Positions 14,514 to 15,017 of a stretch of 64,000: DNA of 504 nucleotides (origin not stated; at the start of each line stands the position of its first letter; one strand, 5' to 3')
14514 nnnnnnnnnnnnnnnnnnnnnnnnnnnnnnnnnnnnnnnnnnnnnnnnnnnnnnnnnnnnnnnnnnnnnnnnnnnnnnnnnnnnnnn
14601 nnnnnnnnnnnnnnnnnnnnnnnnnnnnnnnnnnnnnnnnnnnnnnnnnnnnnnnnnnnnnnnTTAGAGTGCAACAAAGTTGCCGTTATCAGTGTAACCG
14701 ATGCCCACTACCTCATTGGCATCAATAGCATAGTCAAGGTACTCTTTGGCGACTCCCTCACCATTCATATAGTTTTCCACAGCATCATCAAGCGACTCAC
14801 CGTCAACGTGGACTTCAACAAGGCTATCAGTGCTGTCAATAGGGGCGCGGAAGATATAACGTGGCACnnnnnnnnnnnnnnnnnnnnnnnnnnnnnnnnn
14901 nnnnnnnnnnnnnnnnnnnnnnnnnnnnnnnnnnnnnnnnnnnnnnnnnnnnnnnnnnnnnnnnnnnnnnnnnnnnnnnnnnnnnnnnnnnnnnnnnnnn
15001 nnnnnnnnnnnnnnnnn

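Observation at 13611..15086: Tandem triplet of about 60-aa paralogs plus two unknown genes in an operon-like array downstream of the RM gene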

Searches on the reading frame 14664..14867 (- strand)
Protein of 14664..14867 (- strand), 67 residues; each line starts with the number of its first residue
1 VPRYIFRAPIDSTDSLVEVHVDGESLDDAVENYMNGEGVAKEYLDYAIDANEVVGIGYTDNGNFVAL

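Call 3: search_protein_families(library=pfam, proteins=[window:14664-14867:-], max_evalue=1)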
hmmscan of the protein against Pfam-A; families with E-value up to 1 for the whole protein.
window:14664-14867:- (67 aa): 0 families

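Call 4: search_protein_families(library=phrogs, proteins=[window:14664-14867:-], max_evalue=1)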
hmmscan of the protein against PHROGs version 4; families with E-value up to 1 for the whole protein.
window:14664-14867:- (67 aa): 0 families

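Call 22: search_protein_families(library=ncbifam, proteins=[window:14664-14867:-], max_evalue=1)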
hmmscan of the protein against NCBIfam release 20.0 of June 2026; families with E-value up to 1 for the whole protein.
window:14664-14867:- (67 aa): 0 families

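Call 23: search_protein_families(library=padloc, proteins=[window:14664-14867:-], max_evalue=1)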
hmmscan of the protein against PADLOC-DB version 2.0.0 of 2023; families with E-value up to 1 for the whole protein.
window:14664-14867:- (67 aa): 0 families

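Call 32: search_dna_similar(query=window:14664-14867:-, collection=phages, mode=protein, max_evalue=1, max_rows=15)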
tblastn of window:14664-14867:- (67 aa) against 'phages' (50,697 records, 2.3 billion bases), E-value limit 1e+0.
No match.

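Call 34: predict_structure(alignment_id=A2)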
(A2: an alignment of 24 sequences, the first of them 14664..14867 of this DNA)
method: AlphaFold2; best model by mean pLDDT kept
length: 67 residues; sequences in the alignment: 24
mean_pLDDT: 74.2   pTM: 0.59
mean pLDDT of the five models: 74.2, 69.0, 68.8, 67.3, 58.0
residues with pLDDT >= 90: 0; 70-90: 47; 50-70: 20; < 50: 0
segments of 3 or more residues with pLDDT < 50: none
pLDDT, mean of each block of 10 residues (from residue 1): 78 72 85 80 62 68 74
secondary structure, 60 per line:
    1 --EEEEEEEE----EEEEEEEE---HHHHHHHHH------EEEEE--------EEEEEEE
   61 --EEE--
elements in order: E3-10 E15-22 H26-34 E41-45 E54-60 E63-65

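Call 44: search_protein_representatives(alignment_id=A2)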
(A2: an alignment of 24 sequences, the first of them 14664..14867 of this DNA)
Query: 24 sequences, 65 profile positions. Proteins with E-value up to 0.001 (for the whole library): 10; up to 1e-10: 3; up to 1e-30: 0. The best 10 are listed.
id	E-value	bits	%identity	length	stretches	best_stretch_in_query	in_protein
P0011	2.0e-27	110.8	-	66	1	1-59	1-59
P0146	6.5e-27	109.2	-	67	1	1-65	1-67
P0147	8.0e-12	60.9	-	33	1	1-31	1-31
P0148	2.0e-08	50.0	-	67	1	1-64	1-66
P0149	1.0e-06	44.5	-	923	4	24-55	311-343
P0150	1.1e-06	44.4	-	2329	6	24-58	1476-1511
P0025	5.6e-06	42.2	-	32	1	10-34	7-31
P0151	5.6e-06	42.2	-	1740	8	9-48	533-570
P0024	4.5e-05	39.3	-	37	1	31-65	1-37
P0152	8.2e-04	35.2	-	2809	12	24-58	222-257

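Call 54: search_solved_structures(query=A2, max_evalue=10)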
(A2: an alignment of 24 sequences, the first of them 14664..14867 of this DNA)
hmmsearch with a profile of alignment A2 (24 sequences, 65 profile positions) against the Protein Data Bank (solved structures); distinct sequences matched with E-value up to 10: 1.
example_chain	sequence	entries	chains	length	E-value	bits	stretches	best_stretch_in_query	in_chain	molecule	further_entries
3gzs_A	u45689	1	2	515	0.97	12.5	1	15-40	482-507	Uncharacterized SusD superfamily protein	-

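Call 63: find_related_loci(query=A2, collection=genome_contigs, flank=10000)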
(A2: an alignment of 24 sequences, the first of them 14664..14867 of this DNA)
Query A2 (67 aa) in genome_contigs; peptide patterns used: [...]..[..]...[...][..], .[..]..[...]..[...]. (x = any residue, [..] = any of these).
34 stretches matched a pattern, but none encodes a relative of the query by tblastn (E <= 1e-3).

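Call 64: find_related_loci(query=A2, collection=viral_contigs, flank=10000)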
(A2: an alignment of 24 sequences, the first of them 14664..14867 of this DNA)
Query A2 (67 aa) in viral_contigs; peptide patterns used: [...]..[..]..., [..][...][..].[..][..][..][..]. (x = any residue, [..] = any of these).
575 stretches matched a pattern, but none encodes a relative of the query by tblastn (E <= 1e-3).

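Call 75: fold_search(model_id=the predicted structure, library=viral)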
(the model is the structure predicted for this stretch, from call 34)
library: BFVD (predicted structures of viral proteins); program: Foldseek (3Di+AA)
matches with E <= 10: 341; with E <= 0.001: 0
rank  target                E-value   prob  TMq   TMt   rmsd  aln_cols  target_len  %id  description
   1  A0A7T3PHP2            1.6e-01  0.89  0.48  0.50   4.5        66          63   12  (no name in the UniProt tables at hand)
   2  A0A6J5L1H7            1.9e-01  0.99  0.61  0.66   3.7        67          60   18  Uncharacterized protein [uncultured Caudovirales phage]
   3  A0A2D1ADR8            3.8e-01  0.38  0.36  0.39  11.1        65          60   18  Uncharacterized protein [Rhodococcus phage Trina]
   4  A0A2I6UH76            4.5e-01  0.28  0.35  0.30  12.3        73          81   11  Uncharacterized protein [Salinibacter phage M31CR41-2]
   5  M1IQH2                5.1e-01  0.97  0.59  0.64   4.4        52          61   15  Uncharacterized protein [Bacillus phage Gemini]
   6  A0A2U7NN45            6.0e-01  0.75  0.48  0.50   6.1        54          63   20  Uncharacterized protein [Pseudomonas phage PspYZU05]
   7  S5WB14                6.4e-01  0.15  0.33  0.20   8.3        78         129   14  Uncharacterized protein [Pseudomonas phage PaBG]
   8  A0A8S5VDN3            7.1e-01  0.33  0.39  0.43  10.6        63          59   21  PcfM DpnD/PcfM-like protein [Siphoviridae sp. ctGa111]
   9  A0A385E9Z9            1.0e+00  0.23  0.30  0.19   5.6        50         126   18  Uncharacterized protein [Caulobacter phage CcrBL10]
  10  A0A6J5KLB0            1.2e+00  0.25  0.39  0.38   6.4        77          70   16  Uncharacterized protein [uncultured Caudovirales phage]
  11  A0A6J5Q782            1.2e+00  0.15  0.34  0.41  15.3        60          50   23  Uncharacterized protein [uncultured Caudovirales phage]
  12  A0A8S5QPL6            1.2e+00  0.38  0.49  0.55   6.5        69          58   20  Uncharacterized protein [Siphoviridae sp. ctgBD49]
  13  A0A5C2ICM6            1.3e+00  0.14  0.32  0.31  15.4        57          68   26  (no name in the UniProt tables at hand)
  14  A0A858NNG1            1.3e+00  0.11  0.29  0.29   8.4        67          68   10  (no name in the UniProt tables at hand)
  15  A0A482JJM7            1.4e+00  0.33  0.46  0.48   5.5        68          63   10  Uncharacterized protein [Shigella phage Buco]
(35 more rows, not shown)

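Call 81: search_protein_families(library=pfam, alignment_id=A5, max_evalue=10)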
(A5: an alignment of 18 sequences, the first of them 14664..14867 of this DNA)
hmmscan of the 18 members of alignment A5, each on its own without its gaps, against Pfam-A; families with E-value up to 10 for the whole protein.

A. member 1, window:14664-14867:- (67 aa): 0 families

B. families by the number of members that match (of 18 scanned): 5 families
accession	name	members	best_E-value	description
PF20785.2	MACPF_D3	2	0.032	MACPF protein, D3 domain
PF14207.11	DpnD-PcfM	1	9.2e-21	DpnD/PcfM-like protein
PF17514.7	DUF5442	1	0.018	Family of unknown function (DUF5442)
PF04255.20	DUF433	1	0.037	Protein of unknown function (DUF433)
PF16857.10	RNA_pol_inhib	1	0.15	RNA polymerase inhibitor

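Call 82: search_protein_families(library=phrogs, alignment_id=A5, max_evalue=1)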
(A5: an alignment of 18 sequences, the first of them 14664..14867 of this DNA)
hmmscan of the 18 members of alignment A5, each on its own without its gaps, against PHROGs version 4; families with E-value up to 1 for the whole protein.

A. member 1, window:14664-14867:- (67 aa): 0 families

B. families by the number of members that match (of 18 scanned): 10 families
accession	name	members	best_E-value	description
phrog_9167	-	4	0.019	-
phrog_20283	-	2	0.013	-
phrog_38787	-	2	0.17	-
phrog_15068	-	2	0.18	-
phrog_1307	-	1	0.00019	RNA polymerase inhibitor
phrog_20483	-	1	0.075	-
phrog_29984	-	1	0.17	-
phrog_2848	-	1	0.19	-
phrog_535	-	1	0.22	-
phrog_36299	-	1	0.24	-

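Call 100: find_encoding_contigs(protein=P0148, flank=10000, max_places=3)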
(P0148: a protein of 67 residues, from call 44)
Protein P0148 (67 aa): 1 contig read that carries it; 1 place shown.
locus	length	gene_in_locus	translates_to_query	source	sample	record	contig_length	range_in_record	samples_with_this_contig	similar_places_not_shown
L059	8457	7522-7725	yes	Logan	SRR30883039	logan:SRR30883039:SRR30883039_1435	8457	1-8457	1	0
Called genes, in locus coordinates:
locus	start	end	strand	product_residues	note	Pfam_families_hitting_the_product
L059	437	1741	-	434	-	PF12323:HTH_OrfB_IS605, PF01385:OrfB_IS605, PF07282:Cas12f1-like_TNB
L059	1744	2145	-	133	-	PF01797:Y1_Tnp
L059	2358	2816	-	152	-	-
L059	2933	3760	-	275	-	PF01580:FtsK_SpoIIIE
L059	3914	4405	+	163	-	PF12844:HTH_19 (faint), PF13560:HTH_31 (faint), PF01381:HTH_3 (faint), PF13413:HTH_25 (faint)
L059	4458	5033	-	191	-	-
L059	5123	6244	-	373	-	-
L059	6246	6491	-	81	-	-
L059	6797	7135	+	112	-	-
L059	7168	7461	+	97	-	-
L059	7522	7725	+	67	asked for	-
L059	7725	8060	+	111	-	-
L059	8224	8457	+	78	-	?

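Call 103: find_related_loci(query=A2, collection=metagenome_contigs, flank=10000)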
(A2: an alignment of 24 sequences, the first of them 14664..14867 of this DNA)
Query A2 (67 aa) in metagenome_contigs; peptide patterns used: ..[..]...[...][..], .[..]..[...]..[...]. (x = any residue, [..] = any of these).
165 stretches matched a pattern; 7 encode a relative of the query (tblastn E <= 1e-3); 7 distinct loci.
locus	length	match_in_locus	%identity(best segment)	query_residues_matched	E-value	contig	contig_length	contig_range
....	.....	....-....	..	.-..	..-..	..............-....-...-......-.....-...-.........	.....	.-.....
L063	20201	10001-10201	91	1-67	9e-38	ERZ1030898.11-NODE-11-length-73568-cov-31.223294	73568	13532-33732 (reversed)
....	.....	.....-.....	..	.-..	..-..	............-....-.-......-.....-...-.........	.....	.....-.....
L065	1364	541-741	90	1-67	1e-37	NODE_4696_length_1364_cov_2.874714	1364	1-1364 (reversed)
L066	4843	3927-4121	51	1-67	3e-15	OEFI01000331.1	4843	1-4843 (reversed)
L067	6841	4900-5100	49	1-67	1e-12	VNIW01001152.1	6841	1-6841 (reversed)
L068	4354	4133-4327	47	1-65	5e-12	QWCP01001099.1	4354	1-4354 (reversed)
